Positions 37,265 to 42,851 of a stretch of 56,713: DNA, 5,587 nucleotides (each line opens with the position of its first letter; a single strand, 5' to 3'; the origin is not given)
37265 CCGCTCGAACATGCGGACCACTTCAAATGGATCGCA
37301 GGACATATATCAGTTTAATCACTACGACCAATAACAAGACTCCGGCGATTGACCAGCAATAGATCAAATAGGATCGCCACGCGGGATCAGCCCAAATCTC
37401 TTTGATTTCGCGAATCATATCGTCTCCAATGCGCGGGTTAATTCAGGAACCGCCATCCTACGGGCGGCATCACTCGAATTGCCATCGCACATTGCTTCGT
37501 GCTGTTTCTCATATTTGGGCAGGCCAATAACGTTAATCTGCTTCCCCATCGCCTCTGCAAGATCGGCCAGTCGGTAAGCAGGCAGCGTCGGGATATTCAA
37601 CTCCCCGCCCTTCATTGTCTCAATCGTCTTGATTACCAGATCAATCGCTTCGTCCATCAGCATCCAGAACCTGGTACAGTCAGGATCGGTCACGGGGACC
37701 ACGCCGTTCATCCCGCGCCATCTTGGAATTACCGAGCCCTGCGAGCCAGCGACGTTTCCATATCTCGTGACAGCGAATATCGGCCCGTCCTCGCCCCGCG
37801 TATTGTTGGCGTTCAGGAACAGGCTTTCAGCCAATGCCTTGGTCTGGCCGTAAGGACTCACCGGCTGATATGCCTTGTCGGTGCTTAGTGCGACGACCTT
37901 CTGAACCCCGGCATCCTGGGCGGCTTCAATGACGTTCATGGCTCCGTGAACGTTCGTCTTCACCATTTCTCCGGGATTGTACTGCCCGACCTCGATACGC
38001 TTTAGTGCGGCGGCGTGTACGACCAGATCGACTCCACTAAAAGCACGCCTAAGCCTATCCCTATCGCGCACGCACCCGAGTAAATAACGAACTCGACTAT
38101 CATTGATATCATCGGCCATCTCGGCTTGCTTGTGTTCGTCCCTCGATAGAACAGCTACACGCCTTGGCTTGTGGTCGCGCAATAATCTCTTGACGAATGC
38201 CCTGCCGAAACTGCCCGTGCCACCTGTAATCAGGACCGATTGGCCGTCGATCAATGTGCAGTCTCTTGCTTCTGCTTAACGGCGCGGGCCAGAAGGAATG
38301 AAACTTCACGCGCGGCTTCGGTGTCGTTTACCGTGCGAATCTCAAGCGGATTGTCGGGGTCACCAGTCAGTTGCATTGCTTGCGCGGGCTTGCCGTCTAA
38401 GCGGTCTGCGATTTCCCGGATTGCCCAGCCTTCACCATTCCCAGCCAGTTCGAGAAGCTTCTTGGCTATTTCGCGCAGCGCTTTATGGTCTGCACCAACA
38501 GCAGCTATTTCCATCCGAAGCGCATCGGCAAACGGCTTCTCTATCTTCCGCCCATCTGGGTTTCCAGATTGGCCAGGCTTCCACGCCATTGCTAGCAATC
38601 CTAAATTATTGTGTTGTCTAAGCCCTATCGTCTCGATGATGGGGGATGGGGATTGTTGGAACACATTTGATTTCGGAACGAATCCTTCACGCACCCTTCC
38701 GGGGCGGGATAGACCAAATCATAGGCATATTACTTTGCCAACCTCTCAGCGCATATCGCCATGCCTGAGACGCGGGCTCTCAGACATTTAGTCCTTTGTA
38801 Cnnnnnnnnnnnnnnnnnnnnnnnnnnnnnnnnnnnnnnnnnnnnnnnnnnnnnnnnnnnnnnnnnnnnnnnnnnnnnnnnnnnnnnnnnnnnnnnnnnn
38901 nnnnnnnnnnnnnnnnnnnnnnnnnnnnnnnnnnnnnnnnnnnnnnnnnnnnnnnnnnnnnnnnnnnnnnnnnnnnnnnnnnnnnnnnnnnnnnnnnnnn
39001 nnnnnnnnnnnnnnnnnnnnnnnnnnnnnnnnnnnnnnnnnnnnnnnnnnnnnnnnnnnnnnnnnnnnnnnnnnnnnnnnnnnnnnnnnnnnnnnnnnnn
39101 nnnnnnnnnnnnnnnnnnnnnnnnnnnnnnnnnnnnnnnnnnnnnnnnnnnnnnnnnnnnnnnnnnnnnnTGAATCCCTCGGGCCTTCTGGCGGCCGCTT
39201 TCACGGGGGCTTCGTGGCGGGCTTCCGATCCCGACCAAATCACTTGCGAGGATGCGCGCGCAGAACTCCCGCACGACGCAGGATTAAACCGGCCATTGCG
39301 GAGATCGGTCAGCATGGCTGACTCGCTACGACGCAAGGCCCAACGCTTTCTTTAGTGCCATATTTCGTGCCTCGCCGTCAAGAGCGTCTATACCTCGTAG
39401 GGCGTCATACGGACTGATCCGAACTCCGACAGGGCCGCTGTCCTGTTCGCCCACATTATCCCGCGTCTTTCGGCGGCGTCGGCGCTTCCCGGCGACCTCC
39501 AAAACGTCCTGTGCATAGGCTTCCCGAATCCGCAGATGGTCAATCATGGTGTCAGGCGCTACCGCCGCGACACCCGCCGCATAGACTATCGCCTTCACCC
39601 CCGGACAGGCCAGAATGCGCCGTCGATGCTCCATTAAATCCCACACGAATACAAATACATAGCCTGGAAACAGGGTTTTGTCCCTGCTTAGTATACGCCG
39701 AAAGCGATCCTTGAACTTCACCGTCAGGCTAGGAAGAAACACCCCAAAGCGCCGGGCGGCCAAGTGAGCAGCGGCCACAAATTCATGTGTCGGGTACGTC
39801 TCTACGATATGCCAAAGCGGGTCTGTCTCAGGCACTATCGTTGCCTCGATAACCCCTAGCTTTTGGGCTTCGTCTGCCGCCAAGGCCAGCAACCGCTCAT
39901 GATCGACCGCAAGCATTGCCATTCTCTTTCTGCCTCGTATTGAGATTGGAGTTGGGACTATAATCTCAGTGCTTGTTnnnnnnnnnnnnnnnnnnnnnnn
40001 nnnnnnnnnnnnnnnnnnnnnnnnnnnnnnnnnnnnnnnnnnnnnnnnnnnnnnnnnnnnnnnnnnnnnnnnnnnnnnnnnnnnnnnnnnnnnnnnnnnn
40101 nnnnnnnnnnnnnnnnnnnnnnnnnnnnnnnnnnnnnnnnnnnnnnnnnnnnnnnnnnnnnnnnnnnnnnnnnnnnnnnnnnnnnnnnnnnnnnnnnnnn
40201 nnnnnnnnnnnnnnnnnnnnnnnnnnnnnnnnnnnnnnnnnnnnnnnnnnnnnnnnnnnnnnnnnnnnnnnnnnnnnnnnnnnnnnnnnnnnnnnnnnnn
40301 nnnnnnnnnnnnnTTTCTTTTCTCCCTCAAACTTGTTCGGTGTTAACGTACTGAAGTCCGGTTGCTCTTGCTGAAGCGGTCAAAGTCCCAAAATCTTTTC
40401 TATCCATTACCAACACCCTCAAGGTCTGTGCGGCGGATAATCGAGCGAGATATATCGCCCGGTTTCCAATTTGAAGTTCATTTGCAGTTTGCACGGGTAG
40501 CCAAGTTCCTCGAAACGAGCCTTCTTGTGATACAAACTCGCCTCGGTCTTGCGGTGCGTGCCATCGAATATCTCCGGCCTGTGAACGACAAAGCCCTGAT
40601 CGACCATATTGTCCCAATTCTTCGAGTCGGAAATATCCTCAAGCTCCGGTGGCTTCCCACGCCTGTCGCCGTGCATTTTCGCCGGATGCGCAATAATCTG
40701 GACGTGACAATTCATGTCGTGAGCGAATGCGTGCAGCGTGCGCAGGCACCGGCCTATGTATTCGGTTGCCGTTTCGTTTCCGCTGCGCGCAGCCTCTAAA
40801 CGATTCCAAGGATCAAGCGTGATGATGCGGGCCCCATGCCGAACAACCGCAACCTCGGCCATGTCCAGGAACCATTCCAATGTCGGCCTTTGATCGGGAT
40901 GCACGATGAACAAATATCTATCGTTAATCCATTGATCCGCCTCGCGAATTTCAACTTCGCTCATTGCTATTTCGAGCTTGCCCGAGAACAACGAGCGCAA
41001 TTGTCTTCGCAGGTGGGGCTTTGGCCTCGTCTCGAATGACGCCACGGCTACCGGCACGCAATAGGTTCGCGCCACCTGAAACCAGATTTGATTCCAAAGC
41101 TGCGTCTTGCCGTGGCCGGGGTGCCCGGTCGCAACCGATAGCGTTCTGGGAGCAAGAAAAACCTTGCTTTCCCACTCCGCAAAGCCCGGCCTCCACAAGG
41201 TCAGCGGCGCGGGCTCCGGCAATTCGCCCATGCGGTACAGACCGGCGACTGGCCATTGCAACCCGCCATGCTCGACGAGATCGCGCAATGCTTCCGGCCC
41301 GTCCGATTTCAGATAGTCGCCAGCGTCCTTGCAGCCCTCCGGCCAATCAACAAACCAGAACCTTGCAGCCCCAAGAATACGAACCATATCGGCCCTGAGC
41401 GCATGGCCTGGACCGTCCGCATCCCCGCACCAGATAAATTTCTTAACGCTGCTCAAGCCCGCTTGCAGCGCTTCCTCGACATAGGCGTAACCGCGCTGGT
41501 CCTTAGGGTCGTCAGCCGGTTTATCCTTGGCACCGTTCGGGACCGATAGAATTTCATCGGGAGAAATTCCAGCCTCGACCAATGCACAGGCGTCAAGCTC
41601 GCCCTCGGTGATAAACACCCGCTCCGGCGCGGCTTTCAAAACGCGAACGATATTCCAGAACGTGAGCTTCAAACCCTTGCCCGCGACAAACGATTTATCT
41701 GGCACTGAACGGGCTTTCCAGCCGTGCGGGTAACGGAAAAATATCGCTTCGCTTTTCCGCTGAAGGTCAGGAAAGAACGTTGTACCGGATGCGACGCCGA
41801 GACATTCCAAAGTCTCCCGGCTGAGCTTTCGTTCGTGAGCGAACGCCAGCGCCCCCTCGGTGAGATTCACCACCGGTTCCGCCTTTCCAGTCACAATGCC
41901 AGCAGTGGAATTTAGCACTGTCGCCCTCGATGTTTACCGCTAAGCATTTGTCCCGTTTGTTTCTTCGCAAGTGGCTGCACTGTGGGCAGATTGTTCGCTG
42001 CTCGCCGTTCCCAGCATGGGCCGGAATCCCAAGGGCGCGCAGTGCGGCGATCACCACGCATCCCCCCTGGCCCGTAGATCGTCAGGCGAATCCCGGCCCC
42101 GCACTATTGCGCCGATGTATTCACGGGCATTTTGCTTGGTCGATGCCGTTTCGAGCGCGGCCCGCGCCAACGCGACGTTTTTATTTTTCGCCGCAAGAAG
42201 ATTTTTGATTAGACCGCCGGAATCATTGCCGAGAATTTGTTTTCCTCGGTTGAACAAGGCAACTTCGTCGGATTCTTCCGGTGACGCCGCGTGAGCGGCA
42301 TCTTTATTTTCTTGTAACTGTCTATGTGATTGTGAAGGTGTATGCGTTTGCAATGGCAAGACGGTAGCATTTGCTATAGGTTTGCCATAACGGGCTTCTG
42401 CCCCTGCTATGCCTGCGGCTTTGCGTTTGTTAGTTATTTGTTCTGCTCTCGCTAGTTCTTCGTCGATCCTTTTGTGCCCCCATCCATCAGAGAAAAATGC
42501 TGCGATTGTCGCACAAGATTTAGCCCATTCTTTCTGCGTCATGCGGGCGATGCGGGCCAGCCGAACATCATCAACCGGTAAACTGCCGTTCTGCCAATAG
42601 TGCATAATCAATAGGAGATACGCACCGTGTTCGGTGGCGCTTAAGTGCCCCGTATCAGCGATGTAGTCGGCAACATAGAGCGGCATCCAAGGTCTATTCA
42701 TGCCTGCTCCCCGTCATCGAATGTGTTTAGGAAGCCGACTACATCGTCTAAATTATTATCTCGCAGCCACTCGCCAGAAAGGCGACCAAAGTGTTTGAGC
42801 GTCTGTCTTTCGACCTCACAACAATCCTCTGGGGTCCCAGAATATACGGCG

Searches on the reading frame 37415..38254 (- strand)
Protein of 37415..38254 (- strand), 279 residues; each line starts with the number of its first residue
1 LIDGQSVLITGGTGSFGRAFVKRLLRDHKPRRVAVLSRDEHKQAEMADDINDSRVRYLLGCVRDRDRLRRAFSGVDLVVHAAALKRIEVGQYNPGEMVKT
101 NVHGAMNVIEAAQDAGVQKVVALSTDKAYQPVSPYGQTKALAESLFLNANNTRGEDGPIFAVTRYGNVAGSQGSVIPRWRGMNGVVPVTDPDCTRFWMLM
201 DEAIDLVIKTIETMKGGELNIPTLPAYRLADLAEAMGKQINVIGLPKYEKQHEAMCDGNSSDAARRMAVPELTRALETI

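Call 5: search_protein_families(library=pfam, proteins=[window:37415-38254:-], max_evalue=0.01)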
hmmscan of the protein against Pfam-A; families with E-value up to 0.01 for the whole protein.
window:37415-38254:- (279 aa): 13 families
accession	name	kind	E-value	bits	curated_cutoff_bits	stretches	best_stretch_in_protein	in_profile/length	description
PF02719.21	Polysacc_synt_2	-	1.3e-74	251.5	20.2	1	7-263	1-281/293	Polysaccharide biosynthesis protein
PF01370.27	Epimerase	-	5.3e-25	88.7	20.9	1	7-213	1-227/240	NAD dependent epimerase/dehydratase family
PF01073.25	3Beta_HSD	-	6.7e-22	78.3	22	1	8-127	1-118/280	3-beta hydroxysteroid dehydrogenase/isomerase family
PF16363.11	GDP_Man_Dehyd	-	7.9e-16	58.9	27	1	8-154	1-172/332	GDP-mannose 4,6 dehydratase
PF13460.12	NAD_binding_10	-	8.9e-15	55.5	27.2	1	11-133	1-106/184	NAD(P)H-binding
PF07993.18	NAD_binding_4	-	2.9e-13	50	20.1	2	9-45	1-38/258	Male sterility protein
PF05368.20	NmrA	-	9.2e-10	39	27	1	5-121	3-103/298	NmrA-like family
PF04321.23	RmlD_sub_bind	-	8.7e-08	32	27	1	6-144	2-134/287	RmlD substrate binding domain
PF08659.16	KR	-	1.2e-07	32.3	22.6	1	6-125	2-136/180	KR domain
PF00106.31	adh_short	-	4.3e-07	30.1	26.6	1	6-142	2-156/195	short chain dehydrogenase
PF03435.24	Sacchrp_dh_NADP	-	1.2e-05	26.1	25.1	1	7-82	1-76/129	Saccharopine dehydrogenase NADP binding domain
PF01118.30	Semialdhyde_dh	-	0.00046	21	26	0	7-82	2-74/121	Semialdehyde dehydrogenase, NAD binding domain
PF03807.23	F420_oxidored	-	0.0039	18.2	21.6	0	12-51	6-45/94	NADP oxidoreductase coenzyme F420-dependent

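Call 81: search_protein_families(library=ncbifam, proteins=[window:37415-38254:-], max_evalue=0.001)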
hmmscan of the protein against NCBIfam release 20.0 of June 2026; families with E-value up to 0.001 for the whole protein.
window:37415-38254:- (279 aa): 42 families (the best 25 are shown)
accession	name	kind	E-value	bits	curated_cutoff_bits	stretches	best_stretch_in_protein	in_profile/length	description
TIGR03589.1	PseB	equivalog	9.9e-98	327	407.75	1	1-262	1-268/324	UDP-N-acetylglucosamine 4,6-dehydratase (inverting)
TIGR04130.1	FnlA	equivalog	1.7e-53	181.7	730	1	1-265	1-274/337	UDP-N-acetylglucosamine 4,6-dehydratase/5-epimerase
TIGR03466.1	HpnA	hypoth_equivalog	1.3e-17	63.7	367.65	1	6-126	2-114/327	hopanoid-associated sugar epimerase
TIGR04180.1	EDH_00030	hypoth_equivalog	3.3e-17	62.5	475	1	7-129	1-125/297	NAD-dependent 4,6-dehydratase LegB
TIGR01179.1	galE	equivalog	5.6e-15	55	262.3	1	7-172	2-180/332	UDP-glucose 4-epimerase GalE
TIGR01181.1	dTDP_gluc_dehyt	equivalog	6.1e-15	55.1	365.1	1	7-135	2-135/321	dTDP-glucose 4,6-dehydratase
NF041293.1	G6PDh_Azf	equivalog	4.3e-13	49.3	400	1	5-129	3-119/252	NAD-dependent glucose-6-phosphate dehydrogenase Azf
NF042422.1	oxyalk_red_OleD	equivalog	7.9e-13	48.5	580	1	7-126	3-111/329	2-alkyl-3-oxoalkanoate reductase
NF052578.1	StrlDmthSdmBMthl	equivalog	2.7e-11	43.8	600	1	7-126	3-114/328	sterol demethylase protein SdmB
TIGR01746.1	Thioester-redct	subfamily_domain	4.2e-11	42.7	213.35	1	7-131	2-142/371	thioester reductase domain-containing protein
NF042423.1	oxyalk_red_Shew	equivalog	4.3e-11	42.5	580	1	5-126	9-119/331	2-alkyl-3-oxoalkanoate reductase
NF005539.0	PRK07201.1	equivalog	3.7e-10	39.2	549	1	7-115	3-115/657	SDR family oxidoreductase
TIGR02622.1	CDP_4_6_dhtase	equivalog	4e-10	39.3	278.45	1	3-130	3-134/352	CDP-glucose 4,6-dehydratase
NF007956.0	PRK10675.1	subfamily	1.6e-09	37.4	394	1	6-137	2-138/338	UDP-glucose 4-epimerase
NF058621.1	DiazavRedAvaA7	equivalog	1.6e-08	34.5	400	1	7-132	3-121/304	3-diazoavenalumate denitrifying reductase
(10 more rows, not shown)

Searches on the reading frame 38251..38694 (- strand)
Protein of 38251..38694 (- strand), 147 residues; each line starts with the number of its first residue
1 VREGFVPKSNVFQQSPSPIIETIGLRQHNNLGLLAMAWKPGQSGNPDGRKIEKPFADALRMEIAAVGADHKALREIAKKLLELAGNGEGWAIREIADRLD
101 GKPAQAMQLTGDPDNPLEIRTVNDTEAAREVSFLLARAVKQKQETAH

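Call 5: search_protein_families(library=pfam, proteins=[window:38251-38694:-], max_evalue=0.01)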
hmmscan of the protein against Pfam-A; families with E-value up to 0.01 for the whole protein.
window:38251-38694:- (147 aa): 1 family
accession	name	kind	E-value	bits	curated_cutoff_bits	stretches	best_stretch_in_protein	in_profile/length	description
PF18932.5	DUF5681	-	1.5e-07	32.3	27.5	1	37-103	4-76/77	Family of unknown function (DUF5681)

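Call 71: search_protein_families(library=phrogs, proteins=[window:38251-38694:-], max_evalue=0.001)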
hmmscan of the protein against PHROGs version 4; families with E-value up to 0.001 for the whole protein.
window:38251-38694:- (147 aa): 0 families

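Call 81: search_protein_families(library=ncbifam, proteins=[window:38251-38694:-], max_evalue=0.001)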
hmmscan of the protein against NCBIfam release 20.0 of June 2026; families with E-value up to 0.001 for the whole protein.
window:38251-38694:- (147 aa): 0 families

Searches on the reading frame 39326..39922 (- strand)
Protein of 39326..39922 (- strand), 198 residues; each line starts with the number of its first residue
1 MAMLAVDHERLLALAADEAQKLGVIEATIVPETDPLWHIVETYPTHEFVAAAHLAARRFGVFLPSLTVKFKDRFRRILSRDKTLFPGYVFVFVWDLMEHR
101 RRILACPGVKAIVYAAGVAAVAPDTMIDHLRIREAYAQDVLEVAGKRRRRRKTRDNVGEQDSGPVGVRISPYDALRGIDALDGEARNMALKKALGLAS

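Call 5: search_protein_families(library=pfam, proteins=[window:39326-39922:-], max_evalue=0.01)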
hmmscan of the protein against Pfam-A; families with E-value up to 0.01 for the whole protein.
window:39326-39922:- (198 aa): 1 family
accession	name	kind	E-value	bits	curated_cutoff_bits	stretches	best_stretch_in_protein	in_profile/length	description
PF02357.24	NusG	-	1.6e-09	38.5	22.2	1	37-127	3-89/93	Transcription termination factor nusG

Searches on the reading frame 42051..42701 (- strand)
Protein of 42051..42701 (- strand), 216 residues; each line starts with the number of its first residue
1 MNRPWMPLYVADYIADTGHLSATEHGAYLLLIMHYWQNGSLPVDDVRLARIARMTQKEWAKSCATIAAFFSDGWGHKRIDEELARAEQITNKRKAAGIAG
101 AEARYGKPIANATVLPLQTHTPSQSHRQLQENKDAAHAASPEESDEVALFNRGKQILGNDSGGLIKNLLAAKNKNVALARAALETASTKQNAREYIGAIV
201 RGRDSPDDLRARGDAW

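Call 5: search_protein_families(library=pfam, proteins=[window:42051-42701:-], max_evalue=0.01)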
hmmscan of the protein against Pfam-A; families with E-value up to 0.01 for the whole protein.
window:42051-42701:- (216 aa): 1 family
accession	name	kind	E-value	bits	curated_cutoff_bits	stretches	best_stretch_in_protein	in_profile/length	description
PF07120.17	DUF1376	-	1.4e-22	80.3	30.1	1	4-84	1-86/86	Protein of unknown function (DUF1376)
